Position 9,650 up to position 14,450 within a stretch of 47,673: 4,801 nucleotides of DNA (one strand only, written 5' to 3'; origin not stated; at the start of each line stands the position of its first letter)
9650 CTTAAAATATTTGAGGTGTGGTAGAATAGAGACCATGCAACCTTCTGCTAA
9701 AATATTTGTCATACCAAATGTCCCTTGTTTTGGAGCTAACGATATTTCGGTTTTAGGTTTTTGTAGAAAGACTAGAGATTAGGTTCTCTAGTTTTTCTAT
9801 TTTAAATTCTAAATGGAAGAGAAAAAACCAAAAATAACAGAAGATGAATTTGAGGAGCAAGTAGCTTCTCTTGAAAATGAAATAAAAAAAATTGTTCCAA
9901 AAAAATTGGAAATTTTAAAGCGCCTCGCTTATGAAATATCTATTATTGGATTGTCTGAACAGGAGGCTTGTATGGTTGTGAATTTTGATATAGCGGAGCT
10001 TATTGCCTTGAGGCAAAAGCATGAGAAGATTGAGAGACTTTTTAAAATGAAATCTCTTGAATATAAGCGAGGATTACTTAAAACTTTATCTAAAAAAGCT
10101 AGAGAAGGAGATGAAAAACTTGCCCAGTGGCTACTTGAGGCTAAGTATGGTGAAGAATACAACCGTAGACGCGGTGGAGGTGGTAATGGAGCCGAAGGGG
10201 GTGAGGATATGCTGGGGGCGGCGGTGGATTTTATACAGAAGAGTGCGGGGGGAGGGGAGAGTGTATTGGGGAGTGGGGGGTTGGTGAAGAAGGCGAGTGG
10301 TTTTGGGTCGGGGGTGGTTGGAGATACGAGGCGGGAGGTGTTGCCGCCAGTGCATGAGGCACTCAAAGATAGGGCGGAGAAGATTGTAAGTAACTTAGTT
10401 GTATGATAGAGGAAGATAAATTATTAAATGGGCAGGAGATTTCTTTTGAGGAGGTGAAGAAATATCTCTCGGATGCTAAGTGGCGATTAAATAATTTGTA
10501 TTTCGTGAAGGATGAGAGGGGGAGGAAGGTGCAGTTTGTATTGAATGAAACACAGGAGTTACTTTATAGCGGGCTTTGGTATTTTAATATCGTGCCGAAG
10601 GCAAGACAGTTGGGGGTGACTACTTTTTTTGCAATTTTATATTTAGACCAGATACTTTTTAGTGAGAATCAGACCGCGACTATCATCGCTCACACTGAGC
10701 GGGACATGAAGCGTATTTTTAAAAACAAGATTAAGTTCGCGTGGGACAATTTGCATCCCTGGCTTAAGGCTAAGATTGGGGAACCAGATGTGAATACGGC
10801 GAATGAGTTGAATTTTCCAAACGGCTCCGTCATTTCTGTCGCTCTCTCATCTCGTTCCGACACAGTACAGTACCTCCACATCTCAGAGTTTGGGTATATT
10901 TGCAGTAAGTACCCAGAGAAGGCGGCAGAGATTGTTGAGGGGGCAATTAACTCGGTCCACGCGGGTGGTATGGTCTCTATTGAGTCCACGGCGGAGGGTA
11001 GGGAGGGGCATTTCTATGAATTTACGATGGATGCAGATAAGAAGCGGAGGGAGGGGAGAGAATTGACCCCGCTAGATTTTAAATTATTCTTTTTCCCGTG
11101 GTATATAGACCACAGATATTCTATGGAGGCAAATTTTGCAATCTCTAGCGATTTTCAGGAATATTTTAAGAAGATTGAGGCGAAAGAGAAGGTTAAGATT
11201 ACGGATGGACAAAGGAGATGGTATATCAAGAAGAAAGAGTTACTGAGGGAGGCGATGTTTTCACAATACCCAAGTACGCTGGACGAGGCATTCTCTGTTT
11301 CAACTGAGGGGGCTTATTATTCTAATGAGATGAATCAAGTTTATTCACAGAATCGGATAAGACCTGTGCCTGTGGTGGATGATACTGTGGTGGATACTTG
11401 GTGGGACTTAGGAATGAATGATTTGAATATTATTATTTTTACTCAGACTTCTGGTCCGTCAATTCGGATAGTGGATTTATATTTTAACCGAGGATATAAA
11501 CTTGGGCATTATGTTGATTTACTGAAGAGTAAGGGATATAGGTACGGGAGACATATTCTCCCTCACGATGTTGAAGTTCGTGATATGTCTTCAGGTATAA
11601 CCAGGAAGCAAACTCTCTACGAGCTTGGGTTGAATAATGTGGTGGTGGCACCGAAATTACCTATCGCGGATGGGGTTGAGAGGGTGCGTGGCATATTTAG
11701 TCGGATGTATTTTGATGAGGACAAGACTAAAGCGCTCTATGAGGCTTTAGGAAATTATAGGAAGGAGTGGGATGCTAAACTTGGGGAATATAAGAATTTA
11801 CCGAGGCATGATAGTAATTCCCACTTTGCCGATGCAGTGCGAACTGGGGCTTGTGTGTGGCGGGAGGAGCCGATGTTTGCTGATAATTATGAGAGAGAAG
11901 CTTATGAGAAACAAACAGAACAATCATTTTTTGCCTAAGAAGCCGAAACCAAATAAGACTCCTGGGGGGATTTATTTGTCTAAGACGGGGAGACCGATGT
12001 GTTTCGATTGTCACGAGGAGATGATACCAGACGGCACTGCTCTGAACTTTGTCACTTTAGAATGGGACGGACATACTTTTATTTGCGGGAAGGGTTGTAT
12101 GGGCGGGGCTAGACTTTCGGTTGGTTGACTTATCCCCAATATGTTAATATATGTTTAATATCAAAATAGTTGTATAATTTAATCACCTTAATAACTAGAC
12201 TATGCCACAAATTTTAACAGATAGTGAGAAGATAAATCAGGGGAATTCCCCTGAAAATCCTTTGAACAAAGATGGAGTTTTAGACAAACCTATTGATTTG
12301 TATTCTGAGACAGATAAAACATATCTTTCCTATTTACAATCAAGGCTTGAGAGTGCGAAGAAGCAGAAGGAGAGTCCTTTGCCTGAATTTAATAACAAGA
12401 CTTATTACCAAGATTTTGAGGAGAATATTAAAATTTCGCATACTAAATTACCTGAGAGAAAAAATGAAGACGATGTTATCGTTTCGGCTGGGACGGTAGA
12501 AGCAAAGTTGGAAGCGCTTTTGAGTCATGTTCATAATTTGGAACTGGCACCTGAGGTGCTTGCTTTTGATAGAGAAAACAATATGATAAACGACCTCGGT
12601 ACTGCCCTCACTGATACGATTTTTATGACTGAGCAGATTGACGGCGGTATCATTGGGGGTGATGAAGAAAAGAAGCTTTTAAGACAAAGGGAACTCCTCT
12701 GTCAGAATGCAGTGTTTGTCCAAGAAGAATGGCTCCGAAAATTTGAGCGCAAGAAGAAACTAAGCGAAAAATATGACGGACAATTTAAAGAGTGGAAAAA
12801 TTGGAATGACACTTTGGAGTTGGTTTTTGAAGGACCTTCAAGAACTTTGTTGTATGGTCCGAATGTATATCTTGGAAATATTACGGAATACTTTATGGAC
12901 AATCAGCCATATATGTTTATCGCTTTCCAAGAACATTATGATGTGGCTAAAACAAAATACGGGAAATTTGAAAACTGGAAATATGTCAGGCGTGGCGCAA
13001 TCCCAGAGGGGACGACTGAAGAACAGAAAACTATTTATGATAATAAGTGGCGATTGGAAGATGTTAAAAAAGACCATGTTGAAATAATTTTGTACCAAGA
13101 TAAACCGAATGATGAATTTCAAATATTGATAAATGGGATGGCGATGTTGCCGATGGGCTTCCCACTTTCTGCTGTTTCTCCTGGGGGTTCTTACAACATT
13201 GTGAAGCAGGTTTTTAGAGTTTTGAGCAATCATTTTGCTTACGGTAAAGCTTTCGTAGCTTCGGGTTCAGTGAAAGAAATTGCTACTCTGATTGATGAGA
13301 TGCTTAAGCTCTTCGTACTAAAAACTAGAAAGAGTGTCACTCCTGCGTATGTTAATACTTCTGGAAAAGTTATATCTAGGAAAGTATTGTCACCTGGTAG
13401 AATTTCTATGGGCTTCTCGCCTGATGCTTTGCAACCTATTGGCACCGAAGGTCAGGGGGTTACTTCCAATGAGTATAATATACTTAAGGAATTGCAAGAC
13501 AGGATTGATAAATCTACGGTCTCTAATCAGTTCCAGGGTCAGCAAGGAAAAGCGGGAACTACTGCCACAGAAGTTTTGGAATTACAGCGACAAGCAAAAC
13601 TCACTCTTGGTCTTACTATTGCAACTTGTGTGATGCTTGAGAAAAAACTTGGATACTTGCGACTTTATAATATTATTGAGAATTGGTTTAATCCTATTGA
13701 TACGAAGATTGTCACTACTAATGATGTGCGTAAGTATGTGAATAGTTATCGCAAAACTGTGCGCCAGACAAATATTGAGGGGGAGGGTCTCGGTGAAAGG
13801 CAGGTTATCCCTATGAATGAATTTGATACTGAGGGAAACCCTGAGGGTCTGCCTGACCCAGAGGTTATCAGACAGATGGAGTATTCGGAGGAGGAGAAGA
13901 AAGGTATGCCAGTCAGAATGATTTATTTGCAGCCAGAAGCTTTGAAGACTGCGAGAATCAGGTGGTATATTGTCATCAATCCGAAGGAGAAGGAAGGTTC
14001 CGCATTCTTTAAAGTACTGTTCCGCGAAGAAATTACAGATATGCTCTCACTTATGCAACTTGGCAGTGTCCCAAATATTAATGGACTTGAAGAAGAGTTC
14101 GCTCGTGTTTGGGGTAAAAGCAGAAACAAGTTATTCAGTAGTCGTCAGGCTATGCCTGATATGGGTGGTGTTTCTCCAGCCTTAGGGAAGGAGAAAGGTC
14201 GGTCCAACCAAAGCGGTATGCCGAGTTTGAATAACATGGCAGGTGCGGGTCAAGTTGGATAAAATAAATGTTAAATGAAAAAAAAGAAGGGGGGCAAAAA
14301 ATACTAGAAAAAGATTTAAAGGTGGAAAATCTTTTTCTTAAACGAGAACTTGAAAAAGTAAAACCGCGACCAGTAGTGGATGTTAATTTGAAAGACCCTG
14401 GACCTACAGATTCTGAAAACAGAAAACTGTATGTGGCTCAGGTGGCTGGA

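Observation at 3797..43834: DnaA-box-type 9-mers sit at a fixed distance (32-34 nt) upstream of the -10 elements of four rightward promoters, including the -35-less late promoters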

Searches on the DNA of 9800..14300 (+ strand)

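Call 7: search_dna_similar(query=window:9800-14300:+, collection=phages, mode=near, max_rows=20)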
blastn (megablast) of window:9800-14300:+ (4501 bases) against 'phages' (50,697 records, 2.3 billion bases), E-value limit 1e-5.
No match.

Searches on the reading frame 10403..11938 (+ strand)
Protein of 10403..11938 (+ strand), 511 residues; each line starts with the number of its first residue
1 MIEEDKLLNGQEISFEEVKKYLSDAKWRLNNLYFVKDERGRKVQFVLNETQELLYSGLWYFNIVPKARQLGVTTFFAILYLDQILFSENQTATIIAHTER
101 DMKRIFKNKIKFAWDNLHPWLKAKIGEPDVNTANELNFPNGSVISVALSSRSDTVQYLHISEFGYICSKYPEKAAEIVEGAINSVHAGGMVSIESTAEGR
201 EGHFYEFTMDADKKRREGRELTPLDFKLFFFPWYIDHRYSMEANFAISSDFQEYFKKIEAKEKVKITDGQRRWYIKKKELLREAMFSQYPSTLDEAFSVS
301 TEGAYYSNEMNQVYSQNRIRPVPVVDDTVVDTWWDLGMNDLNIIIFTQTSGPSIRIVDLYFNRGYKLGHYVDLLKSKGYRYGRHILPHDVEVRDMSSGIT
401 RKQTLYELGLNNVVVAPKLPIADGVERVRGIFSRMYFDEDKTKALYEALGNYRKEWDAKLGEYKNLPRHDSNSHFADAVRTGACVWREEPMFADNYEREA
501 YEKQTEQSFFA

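Call 8: search_dna_similar(query=window:10403-11938:+, collection=phages, mode=protein, max_rows=25)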
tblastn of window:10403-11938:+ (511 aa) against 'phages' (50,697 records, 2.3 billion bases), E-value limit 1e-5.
Records with a match: 600; places in all: 608; records where one place covers at least 80% of the query: 133.
Best place of each record, by identity: <60% 600.
By first word of the organism name: Vibrio 175; Stx2a-converting 83; Escherichia 74; Pseudomonas 46; Ralstonia 31; Pelagibacter 22; Caudoviricetes 19; Stx2-converting 12; Klebsiella 11; Burkholderia 10; and 44 more.
By host as written in the record: - 258; Pseudomonas aeruginosa 20; Candidatus Pelagibacter ubique HTCC1062 14; Vibrio crassostreae 13; Vibrio cholerae 2095 9; Vibrio cyclitrophicus 8; Escherichia coli K514 (EHEC) 7; Vibrio cholerae 7; and 168 more.
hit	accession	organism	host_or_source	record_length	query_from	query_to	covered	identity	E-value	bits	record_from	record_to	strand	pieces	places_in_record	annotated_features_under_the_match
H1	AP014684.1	Pseudomonas phage PS-1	Pseudomonas sp. 1-1-1b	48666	22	480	90%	42.9%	2e-103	345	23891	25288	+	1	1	terminase large subunit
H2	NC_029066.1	Pseudomonas phage PS-1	Pseudomonas sp. 1-1-1b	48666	22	480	90%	42.9%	2e-103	345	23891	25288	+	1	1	terminase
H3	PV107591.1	Acinetobacter phage vB_AbaS_qsb1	Acinetobacter baumannii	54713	2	483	94%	40.6%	2e-96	325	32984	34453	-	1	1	terminase large subunit | terminase small subunit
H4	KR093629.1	Moraxella phage Mcat5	Moraxella catarrhalis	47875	22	480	90%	41.9%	6e-101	338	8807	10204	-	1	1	terminase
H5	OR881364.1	Serratia phage vB_SlqS_ZDD2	Serratia liquefaciens EOA81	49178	18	480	91%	41.6%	4e-103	345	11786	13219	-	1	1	terminase large subunit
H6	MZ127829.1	Sphingopyxis phage VSN-002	Sphingopyxis sp.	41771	15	483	92%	40.9%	3e-98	330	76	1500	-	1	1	terminase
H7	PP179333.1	Pseudomonas phage Cruim01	Pseudomonas syringae CC1557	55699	17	480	91%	41.1%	2e-100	337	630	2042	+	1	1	terminase large subunit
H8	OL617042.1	Flyfo siphovirus Tbat2_3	Pteropus tonganus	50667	8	480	93%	40.3%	4e-101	339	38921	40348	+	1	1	hypothetical protein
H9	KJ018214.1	Shewanella sp. phage 3/49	Baltic Sea ice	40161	1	480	94%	39.6%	9e-102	341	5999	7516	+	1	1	terminase large subunit | terminase small subunit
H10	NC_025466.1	Shewanella sp. phage 3/49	Baltic Sea ice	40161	1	480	94%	39.6%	9e-102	341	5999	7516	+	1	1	terminase large subunit | terminase small subunit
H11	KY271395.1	Klebsiella phage 2b LV-2017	Klebsiella pneumoniae KH43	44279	5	480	93%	39.8%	3e-101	340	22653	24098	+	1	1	terminase large subunit | terminase small subunit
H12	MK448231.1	Klebsiella phage ST101-KPC2phi6.1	Klebsiella pneumoniae ST101-KPC2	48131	7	480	93%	40.0%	1e-101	340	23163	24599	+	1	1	terminase | hypothetical protein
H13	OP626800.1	Pseudomonas phage PseuP_222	Pseudomonas protegens CEMTC 4060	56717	20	480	90%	41.0%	5e-101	338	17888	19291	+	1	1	terminase large subunit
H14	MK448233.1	Klebsiella phage ST11-VIM1phi8.1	Klebsiella pneumoniae ST11-VIM1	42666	7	480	93%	39.8%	8e-101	338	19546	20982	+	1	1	terminase | hypothetical protein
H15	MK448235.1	Klebsiella phage ST512-KPC3phi13.1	Klebsiella pneumoniae ST512-KPC3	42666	7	480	93%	39.8%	8e-101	338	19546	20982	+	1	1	terminase | hypothetical protein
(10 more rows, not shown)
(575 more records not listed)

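Call 35: list_cluster_members(proteins=[P0062, window:10403-11938:+])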
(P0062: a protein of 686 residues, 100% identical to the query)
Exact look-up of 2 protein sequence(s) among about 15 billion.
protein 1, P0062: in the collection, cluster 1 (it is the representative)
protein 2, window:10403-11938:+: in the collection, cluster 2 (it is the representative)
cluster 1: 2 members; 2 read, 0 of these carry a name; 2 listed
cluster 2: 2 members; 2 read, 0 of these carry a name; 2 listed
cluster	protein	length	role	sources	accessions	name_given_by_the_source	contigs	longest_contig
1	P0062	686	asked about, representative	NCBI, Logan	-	-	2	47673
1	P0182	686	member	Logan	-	-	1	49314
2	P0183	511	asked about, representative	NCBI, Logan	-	-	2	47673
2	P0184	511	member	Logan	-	-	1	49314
